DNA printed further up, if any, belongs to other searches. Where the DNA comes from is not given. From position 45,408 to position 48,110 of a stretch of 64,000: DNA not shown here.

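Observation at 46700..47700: Ectodomain of the high-cysteine EGF-like membrane protein is built from GGFVG periodic units resembling bacterial GLUG repeats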

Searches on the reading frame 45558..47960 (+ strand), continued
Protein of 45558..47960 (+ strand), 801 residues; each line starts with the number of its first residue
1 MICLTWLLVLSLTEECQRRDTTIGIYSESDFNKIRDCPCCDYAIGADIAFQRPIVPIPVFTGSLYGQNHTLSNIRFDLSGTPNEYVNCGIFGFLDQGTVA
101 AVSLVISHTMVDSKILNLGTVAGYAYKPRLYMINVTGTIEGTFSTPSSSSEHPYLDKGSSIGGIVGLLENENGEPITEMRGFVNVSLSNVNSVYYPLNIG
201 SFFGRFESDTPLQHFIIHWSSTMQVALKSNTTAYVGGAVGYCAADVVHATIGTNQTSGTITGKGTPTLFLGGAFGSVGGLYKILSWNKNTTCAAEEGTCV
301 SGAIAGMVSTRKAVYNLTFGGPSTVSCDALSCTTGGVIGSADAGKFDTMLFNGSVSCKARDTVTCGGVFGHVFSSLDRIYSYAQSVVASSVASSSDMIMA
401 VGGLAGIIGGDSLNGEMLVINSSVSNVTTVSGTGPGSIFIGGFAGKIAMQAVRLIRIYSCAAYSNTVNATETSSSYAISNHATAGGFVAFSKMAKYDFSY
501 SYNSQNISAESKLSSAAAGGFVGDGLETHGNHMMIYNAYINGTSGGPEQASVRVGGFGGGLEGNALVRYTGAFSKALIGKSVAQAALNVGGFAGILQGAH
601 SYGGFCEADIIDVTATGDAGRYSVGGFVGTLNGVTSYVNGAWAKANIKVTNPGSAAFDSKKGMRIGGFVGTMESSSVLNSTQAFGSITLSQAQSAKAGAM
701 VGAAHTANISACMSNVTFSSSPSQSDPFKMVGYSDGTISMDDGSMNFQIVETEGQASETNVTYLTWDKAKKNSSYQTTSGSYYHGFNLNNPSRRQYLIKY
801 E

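Call 42: find_homologous_proteins(query=A4, max_evalue=0.001)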
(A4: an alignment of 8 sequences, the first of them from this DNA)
Query A4 (8 sequences) (719 aa, profile of the alignment): 425 proteins with E <= 0.001 among 8000 candidates; the best 120 are listed.
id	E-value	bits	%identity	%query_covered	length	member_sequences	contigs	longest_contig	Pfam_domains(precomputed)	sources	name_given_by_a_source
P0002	1.8e-289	980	80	100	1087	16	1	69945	-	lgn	-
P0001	8.2e-289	978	99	100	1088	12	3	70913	-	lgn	-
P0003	1.8e-286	970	75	100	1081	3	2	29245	-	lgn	-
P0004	4.9e-277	939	78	100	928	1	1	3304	-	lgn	-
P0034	1.9e-235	802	25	60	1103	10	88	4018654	-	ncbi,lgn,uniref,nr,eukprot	ncbi:hypothetical protein GL50803_007188 [Giardia duodenalis]|uniref:Uncharacterized protein n=1 Tax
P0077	4.6e-49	185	26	15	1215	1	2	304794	PF05342.20,PF07581.18,PF26918.1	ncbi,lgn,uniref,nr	ncbi:T9SS type A sorting domain-containing protein [Coprobacter tertius]|uniref:T9SS type A sorting 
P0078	8.7e-49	184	24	66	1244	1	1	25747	PF07581.18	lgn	-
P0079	3.9e-41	159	24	87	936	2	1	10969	PF07581.18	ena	-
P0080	1.7e-40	157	25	11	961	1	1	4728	PF05342.20,PF05593.20,PF07581.18,PF25023.2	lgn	-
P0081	2.4e-38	150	26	18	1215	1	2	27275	-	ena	-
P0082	9.0e-37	145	27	6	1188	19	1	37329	PF05342.20,PF07581.18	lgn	-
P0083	2.7e-35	140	26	30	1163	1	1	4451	PF07581.18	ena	-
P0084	6.6e-35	139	26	25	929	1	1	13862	PF07581.18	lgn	-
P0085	9.8e-35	138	25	29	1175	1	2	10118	PF05342.20,PF07581.18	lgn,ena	-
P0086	1.2e-33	134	29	13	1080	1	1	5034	PF07581.18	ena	-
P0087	1.6e-33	134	29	11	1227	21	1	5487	PF05342.20,PF07581.18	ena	-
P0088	1.7e-32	131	26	26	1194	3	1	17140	PF05342.20,PF07581.18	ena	-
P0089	9.1e-32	128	26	40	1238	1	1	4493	PF09479.17,PF18998.7,PF07581.18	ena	-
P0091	1.2e-31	128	-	-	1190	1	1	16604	PF07581.18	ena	-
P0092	2.8e-31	127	24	52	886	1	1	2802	PF07581.18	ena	-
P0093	9.8e-31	125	-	-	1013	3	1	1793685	PF07581.18,PF00041.28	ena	-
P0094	1.8e-30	124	31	14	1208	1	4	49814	PF05342.20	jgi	jgi:hypothetical protein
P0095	8.1e-30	122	33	8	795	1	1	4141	PF07581.18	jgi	jgi:hypothetical protein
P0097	2.6e-29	120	25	18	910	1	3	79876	PF07581.18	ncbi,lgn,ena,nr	ncbi:MAG: hypothetical protein J6D26_06175 [Clostridia bacterium]|nr:hypothetical protein [Clostridi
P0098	6.0e-29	119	31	12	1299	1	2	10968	PF05342.20,PF07581.18,PF00041.28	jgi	-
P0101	8.2e-28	115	27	32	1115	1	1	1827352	PF07581.18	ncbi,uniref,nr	ncbi:hypothetical protein MmiEs2_00320 [Methanimicrococcus stummii]|uniref:GLUG domain-containing pr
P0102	2.8e-27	113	26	11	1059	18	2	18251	PF05342.20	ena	-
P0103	4.0e-27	113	28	17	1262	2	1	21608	PF07581.18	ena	-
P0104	5.0e-27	113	27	17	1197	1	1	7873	PF07581.18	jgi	jgi:hypothetical protein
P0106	9.9e-26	108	35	7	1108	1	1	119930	PF07581.18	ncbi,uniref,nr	ncbi:hypothetical protein MmiAt1_09730 [Methanimicrococcus sp. At1]|uniref:GLUG domain-containing pr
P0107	2.2e-25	107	28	16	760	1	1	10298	PF07581.18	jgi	jgi:hypothetical protein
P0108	6.3e-25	106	29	20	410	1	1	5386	PF05342.20,PF07581.18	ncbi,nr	ncbi:MAG: hypothetical protein LBD85_02970, partial [Oscillospiraceae bacterium]|nr:hypothetical pro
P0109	1.0e-24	105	28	16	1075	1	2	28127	PF05342.20,PF07581.18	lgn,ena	-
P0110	5.4e-24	103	30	21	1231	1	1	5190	PF09479.17,PF18998.7,PF07581.18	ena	-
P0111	6.2e-24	102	25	29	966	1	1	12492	PF05342.20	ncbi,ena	-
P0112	1.9e-23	101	35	9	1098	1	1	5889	PF05342.20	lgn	-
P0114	3.8e-23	100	24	69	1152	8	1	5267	PF07581.18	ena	-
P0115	4.8e-23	99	34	5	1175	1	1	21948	PF07963.18,PF07581.18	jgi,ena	-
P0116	5.0e-23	99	24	31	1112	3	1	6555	PF05342.20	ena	-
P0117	6.3e-23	99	29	11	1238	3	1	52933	PF09479.17,PF05342.20,PF18998.7,PF07581.18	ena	-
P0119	1.5e-22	98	-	-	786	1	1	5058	PF18998.7,PF07581.18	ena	-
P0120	1.6e-22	98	31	18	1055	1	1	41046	PF07581.18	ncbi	-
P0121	1.7e-22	98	30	10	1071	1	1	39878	PF07581.18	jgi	jgi:hypothetical protein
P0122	3.0e-22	97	33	8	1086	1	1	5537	PF07581.18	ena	-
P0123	3.1e-22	97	28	14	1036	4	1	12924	PF09479.17,PF18998.7,PF07581.18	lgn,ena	-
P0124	5.7e-22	96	30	15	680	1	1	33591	PF07581.18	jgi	-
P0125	9.0e-22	95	28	26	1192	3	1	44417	PF09479.17,PF18998.7,PF07581.18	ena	-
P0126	9.9e-22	95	-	-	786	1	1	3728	PF18998.7,PF07581.18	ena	-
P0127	1.2e-21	95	36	12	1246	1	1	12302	PF05342.20,PF07581.18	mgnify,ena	mgnify:CR=1 FL=1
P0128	1.5e-21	94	36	8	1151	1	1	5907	PF07581.18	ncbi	-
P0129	1.7e-21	94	25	34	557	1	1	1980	PF07581.18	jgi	jgi:hypothetical protein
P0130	2.2e-21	94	25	46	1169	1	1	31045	PF04885.20,PF07581.18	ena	-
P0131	3.7e-21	93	30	15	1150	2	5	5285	PF05342.20,PF07581.18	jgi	jgi:hypothetical protein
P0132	5.8e-21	93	27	12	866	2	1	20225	PF07581.18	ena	-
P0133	6.3e-21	92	29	14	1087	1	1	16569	PF07581.18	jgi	-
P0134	1.0e-20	92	36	10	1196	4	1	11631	PF09479.17,PF18998.7,PF07581.18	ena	-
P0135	2.1e-20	91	38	8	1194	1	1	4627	PF07581.18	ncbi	-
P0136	2.1e-20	91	38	7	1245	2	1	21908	PF07581.18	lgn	-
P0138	3.1e-20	90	25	25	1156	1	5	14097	PF00059.28,PF07581.18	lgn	-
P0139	3.2e-20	90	27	20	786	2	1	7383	PF07581.18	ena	-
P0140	3.6e-20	90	30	20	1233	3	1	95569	PF17789.8,PF02369.23,PF07581.18,PF09134.17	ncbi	-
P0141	3.7e-20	90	26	18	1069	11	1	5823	PF07581.18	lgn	-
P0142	4.2e-20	90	22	55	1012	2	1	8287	PF05342.20,PF07581.18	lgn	-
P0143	7.6e-20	89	26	24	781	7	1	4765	PF07581.18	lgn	-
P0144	8.5e-20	89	25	44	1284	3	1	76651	PF09479.17,PF18998.7,PF07581.18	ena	-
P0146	1.3e-19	88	26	17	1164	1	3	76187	PF07581.18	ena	-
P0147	1.3e-19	88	37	7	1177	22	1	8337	PF19190.7,PF13004.14,PF07581.18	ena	-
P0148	1.4e-19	88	-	-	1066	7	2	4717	PF05342.20,PF07581.18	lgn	-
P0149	5.1e-19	86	-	-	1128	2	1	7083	PF07581.18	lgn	-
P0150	6.0e-19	86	32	11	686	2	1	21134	PF07581.18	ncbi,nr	ncbi:MAG: hypothetical protein LBI04_04605 [Treponema sp.]|nr:hypothetical protein [Treponema sp.]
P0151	7.0e-19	86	24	49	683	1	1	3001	PF07581.18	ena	-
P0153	8.7e-19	85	25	19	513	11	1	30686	PF05342.20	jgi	-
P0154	1.3e-18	85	32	11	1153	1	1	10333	PF05342.20,PF12389.14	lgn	-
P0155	1.4e-18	85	28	22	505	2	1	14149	PF07581.18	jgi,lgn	jgi:hypothetical protein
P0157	2.6e-18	84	33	9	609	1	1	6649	PF07581.18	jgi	jgi:hypothetical protein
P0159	2.9e-18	84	28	10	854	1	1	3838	PF07581.18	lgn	-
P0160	5.8e-18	83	23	18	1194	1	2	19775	PF05342.20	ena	-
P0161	7.3e-18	82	31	12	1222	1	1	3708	PF05342.20,PF07581.18,PF07554.20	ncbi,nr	ncbi:MAG: hypothetical protein LBK67_01035, partial [Coriobacteriales bacterium]|nr:hypothetical pro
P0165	1.2e-17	82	25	12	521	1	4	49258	PF07581.18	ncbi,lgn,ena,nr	ncbi:MAG: hypothetical protein J6B71_09785 [Clostridia bacterium]|nr:hypothetical protein [Clostridi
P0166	1.2e-17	82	35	13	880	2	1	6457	PF05342.20,PF13385.14,PF07581.18,PF02210.32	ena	-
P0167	1.7e-17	81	-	-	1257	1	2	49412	PF07581.18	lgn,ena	-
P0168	1.8e-17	81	23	10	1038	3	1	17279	PF13004.14,PF07581.18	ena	-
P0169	2.6e-17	80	26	31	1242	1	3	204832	PF07581.18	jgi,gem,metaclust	metaclust:\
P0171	3.1e-17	80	24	36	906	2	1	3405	PF09479.17,PF07581.18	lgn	-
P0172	4.3e-17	80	23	10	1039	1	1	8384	PF13004.14,PF07581.18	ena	-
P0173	5.9e-17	79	-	-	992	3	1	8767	PF07581.18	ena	-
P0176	1.1e-16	78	-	-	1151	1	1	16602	PF07581.18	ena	-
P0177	2.2e-16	77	23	28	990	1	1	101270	PF07581.18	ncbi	-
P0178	2.6e-16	77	-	-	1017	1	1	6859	PF13004.14,PF07581.18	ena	-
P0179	2.9e-16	77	37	4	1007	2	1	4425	PF07581.18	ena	-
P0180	2.9e-16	77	-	-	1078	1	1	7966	PF07581.18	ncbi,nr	ncbi:MAG: hypothetical protein LBM78_01290, partial [Clostridiales bacterium]|nr:hypothetical protei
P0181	4.1e-16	77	27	28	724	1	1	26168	PF07581.18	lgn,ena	-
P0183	5.5e-16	76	30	20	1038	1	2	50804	PF13004.14,PF07581.18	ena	-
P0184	1.0e-15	75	26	34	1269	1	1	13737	PF18962.8,PF07581.18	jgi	jgi:hypothetical protein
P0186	1.1e-15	75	33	12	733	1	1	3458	PF07581.18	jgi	-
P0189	1.2e-15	75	27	32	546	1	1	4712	PF07581.18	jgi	jgi:hypothetical protein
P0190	1.2e-15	75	24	28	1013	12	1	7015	PF05342.20,PF07581.18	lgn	-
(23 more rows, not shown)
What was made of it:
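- Beyond Giardia, most carry precomputed PF07581 and/or PF05342 hits (best 4.6e-49) (call 42).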

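Call 43: search_solved_structures(query=A4, max_evalue=10, show_alignments=3)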
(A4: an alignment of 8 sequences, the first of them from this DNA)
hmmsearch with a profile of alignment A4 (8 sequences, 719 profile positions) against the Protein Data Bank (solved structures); distinct sequences matched with E-value up to 10: 3.
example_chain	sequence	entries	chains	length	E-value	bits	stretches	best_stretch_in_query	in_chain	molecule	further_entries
6xjb_A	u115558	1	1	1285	7.6e-08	34.2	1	304-438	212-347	Immunoglobulin A1 protease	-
7jgj_A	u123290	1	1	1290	7.7e-08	34.2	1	304-438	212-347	Immunoglobulin A1 protease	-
6xja_P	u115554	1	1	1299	8.4e-08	34.1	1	304-438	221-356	Immunoglobulin A1 protease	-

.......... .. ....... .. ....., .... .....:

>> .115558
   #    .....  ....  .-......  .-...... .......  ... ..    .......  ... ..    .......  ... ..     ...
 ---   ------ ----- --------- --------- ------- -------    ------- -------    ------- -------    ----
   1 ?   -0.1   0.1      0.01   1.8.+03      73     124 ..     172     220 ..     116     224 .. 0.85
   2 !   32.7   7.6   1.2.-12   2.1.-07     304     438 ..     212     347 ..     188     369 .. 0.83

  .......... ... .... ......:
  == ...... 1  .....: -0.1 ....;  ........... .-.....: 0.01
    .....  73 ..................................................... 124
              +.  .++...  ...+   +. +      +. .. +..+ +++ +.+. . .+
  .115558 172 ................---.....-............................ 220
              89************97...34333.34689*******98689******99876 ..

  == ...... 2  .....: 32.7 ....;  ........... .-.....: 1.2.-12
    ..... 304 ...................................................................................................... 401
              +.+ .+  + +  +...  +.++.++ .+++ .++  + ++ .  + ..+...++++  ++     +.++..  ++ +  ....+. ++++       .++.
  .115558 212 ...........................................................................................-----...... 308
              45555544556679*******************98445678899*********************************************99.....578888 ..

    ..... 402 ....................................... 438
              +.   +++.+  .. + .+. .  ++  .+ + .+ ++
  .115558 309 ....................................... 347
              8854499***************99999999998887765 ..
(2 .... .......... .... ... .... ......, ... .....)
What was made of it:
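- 45813..47738 (+): Right-handed parallel beta-helix made of about 18 GLUG-like rungs, aa 86-727. G-x-x-G anchors lie at aa 89, 119, 162, 200, 236, 271, 302, 335, 366, 402, 441, 485, 519, 555, 590, 625, 666 and 698. The profile matches PDB 6XJB chain residues 212-347 (call 43).
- On M26 IgA1-specific metallopeptidase: The PDB profile match is confined to the helix (call 43).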

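Call 49: find_encoding_contigs(protein=P0033, flank=4000, max_places=2)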
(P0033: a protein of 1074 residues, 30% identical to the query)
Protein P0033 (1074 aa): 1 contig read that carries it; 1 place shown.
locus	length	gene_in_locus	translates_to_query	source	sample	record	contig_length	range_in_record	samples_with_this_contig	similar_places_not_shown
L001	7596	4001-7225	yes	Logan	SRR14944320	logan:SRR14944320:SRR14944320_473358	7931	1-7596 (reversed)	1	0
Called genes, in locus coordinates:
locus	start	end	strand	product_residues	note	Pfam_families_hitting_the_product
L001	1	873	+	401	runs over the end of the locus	?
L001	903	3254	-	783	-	-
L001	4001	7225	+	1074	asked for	PF07581:Glug (faint), PF25024:EGF_TEN (weak)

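Call 60: predict_structure(alignment_id=A5)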
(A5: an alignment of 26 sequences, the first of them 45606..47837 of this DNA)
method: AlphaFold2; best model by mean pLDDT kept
length: 744 residues; sequences in the alignment: 26
mean_pLDDT: 87.7   pTM: 0.90
mean pLDDT of the five models: 87.7, 87.4, 87.2, 87.0, 87.0
residues with pLDDT >= 90: 481; 70-90: 177; 50-70: 65; < 50: 21
segments of 3 or more residues with pLDDT < 50: 726-744
pLDDT, mean of each block of 10 residues (from residue 1): 74 94 96 94 95 95 71 94 96 81 95 93 86 66 91 86 88 79 93 69 74 88 85 69 75 92 81 89 93 75 78 95 89 94 95 95 96 87 97 75 95 97 98 84 97 95 95 97 92 96 97 95 90 94 96 96 94 98 97 96 91 95 98 86 86 95 97 84 91 91 77 75 48 37 33
secondary structure, 60 per line:
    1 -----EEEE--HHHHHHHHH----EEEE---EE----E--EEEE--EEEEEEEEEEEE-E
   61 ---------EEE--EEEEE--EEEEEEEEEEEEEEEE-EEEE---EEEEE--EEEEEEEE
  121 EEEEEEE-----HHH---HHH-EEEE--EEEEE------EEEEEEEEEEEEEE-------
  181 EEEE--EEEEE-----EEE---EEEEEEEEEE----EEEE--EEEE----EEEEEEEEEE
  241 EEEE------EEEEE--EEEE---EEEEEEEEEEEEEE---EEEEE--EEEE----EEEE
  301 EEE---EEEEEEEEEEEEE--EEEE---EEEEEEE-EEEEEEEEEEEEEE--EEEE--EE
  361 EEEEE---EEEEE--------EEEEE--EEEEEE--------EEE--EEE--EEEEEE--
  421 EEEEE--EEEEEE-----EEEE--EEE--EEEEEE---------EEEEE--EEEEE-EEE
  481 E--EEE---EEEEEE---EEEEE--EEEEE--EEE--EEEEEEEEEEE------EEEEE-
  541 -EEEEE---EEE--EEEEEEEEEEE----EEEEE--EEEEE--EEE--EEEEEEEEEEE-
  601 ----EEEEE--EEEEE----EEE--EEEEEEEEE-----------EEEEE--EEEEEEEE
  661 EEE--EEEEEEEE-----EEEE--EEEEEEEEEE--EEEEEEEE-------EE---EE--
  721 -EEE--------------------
elements in order (helices of 4 or more, strands of 3 or more residues): E6-9 H12-20 E25-28 E41-44 E47-58 E70-72 E75-79 E82-97 E99-102 E106-110 E113-127 E143-146 E149-153 E160-173 E181-184 E187-191 E197-199 E203-212 E217-220 E223-226 E231-244 E251-255 E258-261 E265-278 E282-286 E289-292 E297-303 E307-319 E322-325 E329-335 E337-350 E353-356 E359-365 E369-373 E382-386 E389-394 E403-405 E408-410 E413-418 E421-425 E428-433 E439-442 E445-447 E450-455 E465-469 E472-476 E478-481 E484-486 E490-495 E499-503 E506-510 E513-515 E518-528 E535-539 E542-546 E550-552 E555-565 E570-574 E577-581 E584-586 E589-599 E605-609 E612-616 E621-623 E626-634 E646-650 E653-663 E666-673 E679-682 E685-694 E697-704 E722-724
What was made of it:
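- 45606..45812 (+): N-terminal cap and first turn, aa 17-85: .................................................. The AF2 model shows a helix then strands here, with pLDDT mostly above 90 (call 60).
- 45813..47738 (+): AF2 pLDDT 87.7 and pTM 0.90, all-beta with about 3 strands per rung (call 60).
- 47739..47996 (+): C-terminal cap and linker, aa 728-813. It includes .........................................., a relaxed form of the bacterial post-helix motif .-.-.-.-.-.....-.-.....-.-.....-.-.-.. AF2 confidence is low for aa 742-760 (call 60).
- On GLUG/Peptidase_M26_N beta-helix superfamily (homology rather than Pfam threshold): AF2 pLDDT 87.7 and pTM 0.90 (call 60).
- AF2 on the 26-sequence alignment gives pLDDT 87.7 and pTM 0.90 (call 60). 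The high-confidence AF2 model is a beta-helix (call 60).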

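Call 62: fold_search(model_id=the predicted structure, library=pdb)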
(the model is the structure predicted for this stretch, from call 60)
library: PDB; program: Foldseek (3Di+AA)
matches with E <= 10: 66; with E <= 0.001: 0
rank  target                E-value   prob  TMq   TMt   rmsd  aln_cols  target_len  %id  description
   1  6xjb                  2.2e-02  0.99  0.22  0.14   9.2       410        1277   12  IgA1 Protease (released 2020-12-09)
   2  7uvk                  4.6e-02  0.98  0.22  0.14   7.8       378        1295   12  G. haemolysans IgA1 protease (released 2022-11-23)
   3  5nxk_A                7.0e-02  0.35  0.13  0.26  16.2       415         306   12  L. reuteri 53608 SRRP (released 2018-03-21)
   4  8bwk_C                7.6e-02  0.08  0.16  0.16  24.4       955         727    8  Metagenomic derived PL6 alginate lyase (released 2023-12-20)
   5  3n6z                  8.4e-02  0.98  0.21  0.41   8.2       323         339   13  Crystal structure of a putative immunoglobulin A1 protease (BACOVA_03286) from Bacteroides ovatus at 1.30 A resolution (released 2010-07-21)
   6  6xja_P                1.1e-01  0.94  0.20  0.13   9.9       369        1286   12  Streptococcus Pneumoniae IgA1 Protease with IgA1 substrate (released 2021-01-20)
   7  7o7t                  1.3e-01  0.07  0.14  0.15  24.7       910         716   10  Structure of the PL6 family alginate lyase Patl3640 from Pseudoalteromonas atlantica T6c in complex with 4-deoxy-L-eryth (released 2021-07-28)
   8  5nxk_C                2.0e-01  0.28  0.14  0.27  15.3       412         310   10  L. reuteri 53608 SRRP (released 2018-03-21)
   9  9qe7                  2.0e-01  0.03  0.11  0.07  24.6      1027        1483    9  Membrane-distal part of extracellular domain of the Fap2 autotransporter adhesin from Fusobacterium nucleatum ATCC23726 (released 2025-07-30)
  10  4kh3                  2.2e-01  0.06  0.12  0.15  18.3       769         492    9  Structure of a bacterial self-associating protein (released 2014-01-15)
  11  5nxk_B                3.0e-01  0.16  0.13  0.25  16.2       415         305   11  L. reuteri 53608 SRRP (released 2018-03-21)
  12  8bwk_D                3.1e-01  0.04  0.14  0.15  25.1       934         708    8  Metagenomic derived PL6 alginate lyase (released 2023-12-20)
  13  8egr_A                3.3e-01  0.15  0.24  0.27  13.9       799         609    9  Upper tail structure of Staphylococcus phage Andhra (released 2022-12-14)
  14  7jgj_A                5.0e-01  0.66  0.21  0.13   7.3       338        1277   13  IgA1 Protease in complex with neutralizing mAb (released 2020-12-09)
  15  8bwk_A                5.5e-01  0.03  0.14  0.14  24.8       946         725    8  Metagenomic derived PL6 alginate lyase (released 2023-12-20)
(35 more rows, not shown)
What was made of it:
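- Foldseek ranks the same family first (call 62). Foldseek E-values are weak (best 0.022, call 62).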

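Call 65: find_encoding_contigs(protein=P0035, flank=6000, max_places=2)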
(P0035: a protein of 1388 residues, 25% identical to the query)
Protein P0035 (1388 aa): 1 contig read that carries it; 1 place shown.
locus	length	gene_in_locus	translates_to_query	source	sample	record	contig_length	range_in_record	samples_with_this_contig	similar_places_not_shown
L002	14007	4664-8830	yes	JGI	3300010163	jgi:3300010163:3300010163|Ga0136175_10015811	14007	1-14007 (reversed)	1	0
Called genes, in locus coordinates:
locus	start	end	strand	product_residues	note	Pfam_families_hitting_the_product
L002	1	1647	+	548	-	?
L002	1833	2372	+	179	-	-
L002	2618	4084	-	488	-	PF00996:GDI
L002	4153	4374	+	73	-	-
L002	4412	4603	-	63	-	-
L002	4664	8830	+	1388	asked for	-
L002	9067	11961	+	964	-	-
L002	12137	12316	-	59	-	-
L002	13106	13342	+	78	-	-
